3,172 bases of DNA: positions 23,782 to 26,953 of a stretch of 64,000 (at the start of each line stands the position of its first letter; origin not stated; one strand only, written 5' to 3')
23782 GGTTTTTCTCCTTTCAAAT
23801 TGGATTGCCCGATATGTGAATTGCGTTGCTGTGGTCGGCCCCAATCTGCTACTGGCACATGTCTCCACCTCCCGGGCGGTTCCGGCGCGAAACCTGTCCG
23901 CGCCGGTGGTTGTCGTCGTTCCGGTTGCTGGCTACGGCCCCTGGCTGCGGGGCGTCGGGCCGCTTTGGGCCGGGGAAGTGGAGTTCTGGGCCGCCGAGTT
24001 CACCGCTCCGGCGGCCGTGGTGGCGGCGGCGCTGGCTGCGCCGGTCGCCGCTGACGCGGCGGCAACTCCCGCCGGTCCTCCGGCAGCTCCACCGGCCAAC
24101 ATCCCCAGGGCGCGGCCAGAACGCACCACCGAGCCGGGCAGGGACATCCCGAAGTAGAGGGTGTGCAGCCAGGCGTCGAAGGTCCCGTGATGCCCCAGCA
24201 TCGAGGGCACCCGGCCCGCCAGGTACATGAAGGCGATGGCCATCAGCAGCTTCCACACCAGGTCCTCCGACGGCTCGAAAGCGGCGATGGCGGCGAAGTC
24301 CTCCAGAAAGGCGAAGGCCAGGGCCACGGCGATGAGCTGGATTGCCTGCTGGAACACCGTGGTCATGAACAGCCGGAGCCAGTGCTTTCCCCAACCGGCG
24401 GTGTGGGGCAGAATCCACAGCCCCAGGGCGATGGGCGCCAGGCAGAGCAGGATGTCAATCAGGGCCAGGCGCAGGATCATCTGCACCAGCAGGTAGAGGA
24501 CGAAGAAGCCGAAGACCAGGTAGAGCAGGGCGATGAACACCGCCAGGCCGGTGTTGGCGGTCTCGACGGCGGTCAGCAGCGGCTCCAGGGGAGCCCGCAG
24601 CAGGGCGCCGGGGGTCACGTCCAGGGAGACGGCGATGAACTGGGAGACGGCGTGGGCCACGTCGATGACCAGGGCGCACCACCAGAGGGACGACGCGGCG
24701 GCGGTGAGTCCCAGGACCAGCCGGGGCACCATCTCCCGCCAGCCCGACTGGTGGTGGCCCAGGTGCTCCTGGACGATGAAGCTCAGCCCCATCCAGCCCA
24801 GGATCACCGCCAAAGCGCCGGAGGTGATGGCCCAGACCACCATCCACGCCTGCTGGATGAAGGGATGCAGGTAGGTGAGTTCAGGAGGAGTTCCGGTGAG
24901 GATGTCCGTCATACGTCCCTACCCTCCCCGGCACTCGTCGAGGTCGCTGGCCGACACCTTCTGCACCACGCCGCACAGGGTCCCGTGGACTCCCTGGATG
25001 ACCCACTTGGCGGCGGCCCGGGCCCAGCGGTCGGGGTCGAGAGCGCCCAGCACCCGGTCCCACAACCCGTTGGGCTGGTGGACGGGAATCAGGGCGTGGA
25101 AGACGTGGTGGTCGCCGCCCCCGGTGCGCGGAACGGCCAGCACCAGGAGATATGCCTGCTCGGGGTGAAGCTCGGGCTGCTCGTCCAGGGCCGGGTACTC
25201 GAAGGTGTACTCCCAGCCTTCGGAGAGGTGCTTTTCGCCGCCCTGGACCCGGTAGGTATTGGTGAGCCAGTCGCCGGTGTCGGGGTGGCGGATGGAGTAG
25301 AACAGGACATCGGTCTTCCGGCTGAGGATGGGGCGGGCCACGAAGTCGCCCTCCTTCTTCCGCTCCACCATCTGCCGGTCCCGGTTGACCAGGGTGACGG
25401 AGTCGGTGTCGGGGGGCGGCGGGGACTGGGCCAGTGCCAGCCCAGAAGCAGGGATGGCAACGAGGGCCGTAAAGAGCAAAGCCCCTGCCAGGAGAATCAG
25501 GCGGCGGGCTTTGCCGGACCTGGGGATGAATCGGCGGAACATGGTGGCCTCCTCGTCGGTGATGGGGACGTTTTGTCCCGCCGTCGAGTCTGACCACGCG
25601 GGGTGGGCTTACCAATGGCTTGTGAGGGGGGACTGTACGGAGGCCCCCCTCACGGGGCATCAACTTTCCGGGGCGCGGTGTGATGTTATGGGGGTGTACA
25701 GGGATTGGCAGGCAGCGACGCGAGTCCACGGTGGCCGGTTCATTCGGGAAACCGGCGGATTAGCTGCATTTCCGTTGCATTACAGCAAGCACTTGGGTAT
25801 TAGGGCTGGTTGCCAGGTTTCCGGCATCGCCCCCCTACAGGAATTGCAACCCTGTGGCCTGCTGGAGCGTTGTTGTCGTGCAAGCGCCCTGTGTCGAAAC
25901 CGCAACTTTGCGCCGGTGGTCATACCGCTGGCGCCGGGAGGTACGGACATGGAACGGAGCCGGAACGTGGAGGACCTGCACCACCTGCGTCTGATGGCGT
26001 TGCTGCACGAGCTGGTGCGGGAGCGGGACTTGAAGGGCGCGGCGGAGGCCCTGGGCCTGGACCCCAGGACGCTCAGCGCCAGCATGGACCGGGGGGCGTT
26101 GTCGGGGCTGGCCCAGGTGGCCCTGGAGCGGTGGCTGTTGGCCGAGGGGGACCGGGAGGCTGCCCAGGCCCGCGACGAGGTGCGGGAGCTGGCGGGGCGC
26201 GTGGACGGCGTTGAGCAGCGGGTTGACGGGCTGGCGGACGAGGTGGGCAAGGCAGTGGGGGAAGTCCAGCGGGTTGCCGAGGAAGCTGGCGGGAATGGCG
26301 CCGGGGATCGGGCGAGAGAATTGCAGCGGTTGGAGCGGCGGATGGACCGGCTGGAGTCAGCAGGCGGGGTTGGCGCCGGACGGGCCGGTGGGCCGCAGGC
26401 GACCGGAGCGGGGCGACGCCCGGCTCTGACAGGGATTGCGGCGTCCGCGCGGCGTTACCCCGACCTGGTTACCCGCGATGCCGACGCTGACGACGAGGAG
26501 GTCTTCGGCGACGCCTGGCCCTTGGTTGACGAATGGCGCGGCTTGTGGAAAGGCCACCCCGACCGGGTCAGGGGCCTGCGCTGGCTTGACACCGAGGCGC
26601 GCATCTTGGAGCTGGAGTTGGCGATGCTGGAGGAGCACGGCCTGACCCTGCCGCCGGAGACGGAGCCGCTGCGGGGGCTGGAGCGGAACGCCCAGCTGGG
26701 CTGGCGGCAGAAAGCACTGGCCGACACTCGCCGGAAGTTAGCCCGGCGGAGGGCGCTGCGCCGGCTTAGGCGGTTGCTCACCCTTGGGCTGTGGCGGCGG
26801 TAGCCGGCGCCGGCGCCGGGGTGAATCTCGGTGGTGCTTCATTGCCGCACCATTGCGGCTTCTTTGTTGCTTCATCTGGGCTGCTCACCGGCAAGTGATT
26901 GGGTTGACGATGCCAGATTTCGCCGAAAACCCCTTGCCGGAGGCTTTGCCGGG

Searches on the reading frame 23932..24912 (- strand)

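Call 12: search_protein_families(library=pfam, proteins=[window:23932-24912:-], max_evalue=0.01)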
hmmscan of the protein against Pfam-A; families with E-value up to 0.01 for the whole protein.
window:23932-24912:- (326 aa): 2 families
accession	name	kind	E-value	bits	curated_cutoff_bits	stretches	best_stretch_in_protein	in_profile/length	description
PF04610.19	TrbL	-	4.3e-05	23.8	25.9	1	118-231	95-211/215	TrbL/VirB6 plasmid conjugal transfer protein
PF19597.4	TrbL_4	-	0.00019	21.4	27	1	61-239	89-244/276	Conjugal transfer protein TrbL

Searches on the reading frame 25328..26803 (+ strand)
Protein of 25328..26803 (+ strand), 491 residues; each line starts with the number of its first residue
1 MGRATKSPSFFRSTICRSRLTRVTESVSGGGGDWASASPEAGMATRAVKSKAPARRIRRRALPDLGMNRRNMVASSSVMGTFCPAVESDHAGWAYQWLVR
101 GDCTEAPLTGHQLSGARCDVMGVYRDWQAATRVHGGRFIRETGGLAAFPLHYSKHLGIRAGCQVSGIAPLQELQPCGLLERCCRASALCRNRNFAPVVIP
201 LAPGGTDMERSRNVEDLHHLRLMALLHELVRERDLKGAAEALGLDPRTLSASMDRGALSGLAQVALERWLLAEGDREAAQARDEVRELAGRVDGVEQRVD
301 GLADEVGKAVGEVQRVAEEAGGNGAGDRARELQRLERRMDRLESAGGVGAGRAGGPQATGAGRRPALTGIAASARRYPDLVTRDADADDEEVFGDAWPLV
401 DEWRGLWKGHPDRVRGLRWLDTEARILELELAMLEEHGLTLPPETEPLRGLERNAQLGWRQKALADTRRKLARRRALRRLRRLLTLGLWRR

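Call 12: search_protein_families(library=pfam, proteins=[window:25328-26803:+], max_evalue=0.01)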
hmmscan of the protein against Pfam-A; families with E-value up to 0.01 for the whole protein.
window:25328-26803:+ (491 aa): 1 family
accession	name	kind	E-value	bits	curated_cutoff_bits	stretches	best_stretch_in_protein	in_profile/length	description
PF00126.33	HTH_1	-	0.0091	16.4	26.6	1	220-254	1-35/60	Bacterial regulatory helix-turn-helix protein, lysR family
